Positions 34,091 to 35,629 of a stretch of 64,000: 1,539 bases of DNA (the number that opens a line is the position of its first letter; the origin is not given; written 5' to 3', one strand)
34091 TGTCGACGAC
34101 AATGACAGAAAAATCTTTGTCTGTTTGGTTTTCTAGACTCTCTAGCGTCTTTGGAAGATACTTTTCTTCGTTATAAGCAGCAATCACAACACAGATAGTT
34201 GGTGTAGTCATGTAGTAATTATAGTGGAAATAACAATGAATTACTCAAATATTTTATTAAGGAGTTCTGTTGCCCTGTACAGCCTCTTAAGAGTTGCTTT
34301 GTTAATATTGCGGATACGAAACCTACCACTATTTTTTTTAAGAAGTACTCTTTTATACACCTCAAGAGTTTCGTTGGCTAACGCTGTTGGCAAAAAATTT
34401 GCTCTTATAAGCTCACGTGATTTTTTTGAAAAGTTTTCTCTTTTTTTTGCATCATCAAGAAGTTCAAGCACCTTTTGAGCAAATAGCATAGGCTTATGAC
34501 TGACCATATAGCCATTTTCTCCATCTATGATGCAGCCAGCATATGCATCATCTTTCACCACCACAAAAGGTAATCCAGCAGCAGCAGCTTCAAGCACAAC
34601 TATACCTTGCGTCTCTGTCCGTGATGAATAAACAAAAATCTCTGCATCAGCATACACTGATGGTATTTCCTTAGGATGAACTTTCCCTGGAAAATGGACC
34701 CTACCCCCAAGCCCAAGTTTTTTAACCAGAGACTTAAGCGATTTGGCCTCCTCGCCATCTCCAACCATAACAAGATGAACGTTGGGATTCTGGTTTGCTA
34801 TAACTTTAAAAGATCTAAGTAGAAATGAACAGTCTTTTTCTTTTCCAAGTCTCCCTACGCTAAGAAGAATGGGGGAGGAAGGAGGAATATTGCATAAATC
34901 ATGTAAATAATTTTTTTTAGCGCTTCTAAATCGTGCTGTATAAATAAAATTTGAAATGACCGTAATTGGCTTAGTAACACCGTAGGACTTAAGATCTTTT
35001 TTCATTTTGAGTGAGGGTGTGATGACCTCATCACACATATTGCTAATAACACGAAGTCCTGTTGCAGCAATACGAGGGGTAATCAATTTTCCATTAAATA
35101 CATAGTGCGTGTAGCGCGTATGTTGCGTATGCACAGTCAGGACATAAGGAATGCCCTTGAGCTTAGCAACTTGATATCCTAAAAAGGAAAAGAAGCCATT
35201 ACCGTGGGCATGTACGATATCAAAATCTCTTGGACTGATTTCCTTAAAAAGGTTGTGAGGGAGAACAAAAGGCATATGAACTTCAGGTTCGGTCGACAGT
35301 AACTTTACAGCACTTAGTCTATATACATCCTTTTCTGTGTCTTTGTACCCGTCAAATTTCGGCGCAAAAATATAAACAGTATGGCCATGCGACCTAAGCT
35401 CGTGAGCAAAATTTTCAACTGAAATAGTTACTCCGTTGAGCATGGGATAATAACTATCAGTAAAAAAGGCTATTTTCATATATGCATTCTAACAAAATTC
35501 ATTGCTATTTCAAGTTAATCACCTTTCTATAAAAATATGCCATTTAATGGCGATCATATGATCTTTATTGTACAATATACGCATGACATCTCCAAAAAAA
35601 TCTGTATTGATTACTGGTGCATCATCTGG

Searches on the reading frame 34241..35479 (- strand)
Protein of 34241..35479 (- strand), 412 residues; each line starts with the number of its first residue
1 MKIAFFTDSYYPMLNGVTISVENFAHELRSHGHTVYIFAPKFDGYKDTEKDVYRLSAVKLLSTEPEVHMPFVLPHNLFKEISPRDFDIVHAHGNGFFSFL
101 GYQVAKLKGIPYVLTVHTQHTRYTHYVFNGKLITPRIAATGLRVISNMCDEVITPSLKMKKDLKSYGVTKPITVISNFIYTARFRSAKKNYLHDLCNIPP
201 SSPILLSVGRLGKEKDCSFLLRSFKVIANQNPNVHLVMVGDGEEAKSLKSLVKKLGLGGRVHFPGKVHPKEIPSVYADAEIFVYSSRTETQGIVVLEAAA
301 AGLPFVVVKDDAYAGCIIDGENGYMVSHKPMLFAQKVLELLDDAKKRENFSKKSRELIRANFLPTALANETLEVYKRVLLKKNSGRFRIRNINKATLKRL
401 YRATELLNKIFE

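Call 28: find_encoding_contigs(protein=window:34241-35479:-, flank=10000, max_places=6)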
Protein window:34241-35479:- (412 aa): 1 contig read that carries it; 1 place shown.
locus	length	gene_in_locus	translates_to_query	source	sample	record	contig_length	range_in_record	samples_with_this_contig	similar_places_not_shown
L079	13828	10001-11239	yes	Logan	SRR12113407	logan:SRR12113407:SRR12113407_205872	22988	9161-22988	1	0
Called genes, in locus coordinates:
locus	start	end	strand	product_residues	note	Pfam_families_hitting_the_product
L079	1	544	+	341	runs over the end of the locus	PF00512:HisKA, PF02518:HATPase_c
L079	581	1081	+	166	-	-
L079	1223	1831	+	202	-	PF00081:Sod_Fe_N, PF02777:Sod_Fe_C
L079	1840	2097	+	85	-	PF01541:GIY-YIG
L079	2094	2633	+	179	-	PF01596:Methyltransf_3, PF05175:MTS (weak), PF13847:Methyltransf_31, PF13578:Methyltransf_24, PF13649:Methyltransf_25 (weak)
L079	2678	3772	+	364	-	-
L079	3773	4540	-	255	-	PF08032:SpoU_sub_bind, PF00588:SpoU_methylase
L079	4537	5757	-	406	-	PF01555:N6_N4_Mtase (faint), PF01170:UPF0020, PF03602:Cons_hypoth95, PF13847:Methyltransf_31 (weak)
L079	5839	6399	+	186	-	PF02659:Mntp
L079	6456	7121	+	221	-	PF00188:CAP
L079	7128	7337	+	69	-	-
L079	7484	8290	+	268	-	PF00535:Glycos_transf_2, PF13641:Glyco_tranf_2_3, PF13632:Glyco_trans_2_3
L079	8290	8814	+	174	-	PF00293:NUDIX, PF14815:NUDIX_4 (weak)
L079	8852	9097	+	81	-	-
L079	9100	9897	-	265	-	PF00106:adh_short, PF08659:KR, PF13561:adh_short_C2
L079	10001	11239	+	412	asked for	PF13439:Glyco_transf_4, PF13579:Glyco_trans_4_4, PF00534:Glycos_transf_1, PF13692:Glyco_trans_1_4, PF13524:Glyco_trans_1_2 (weak)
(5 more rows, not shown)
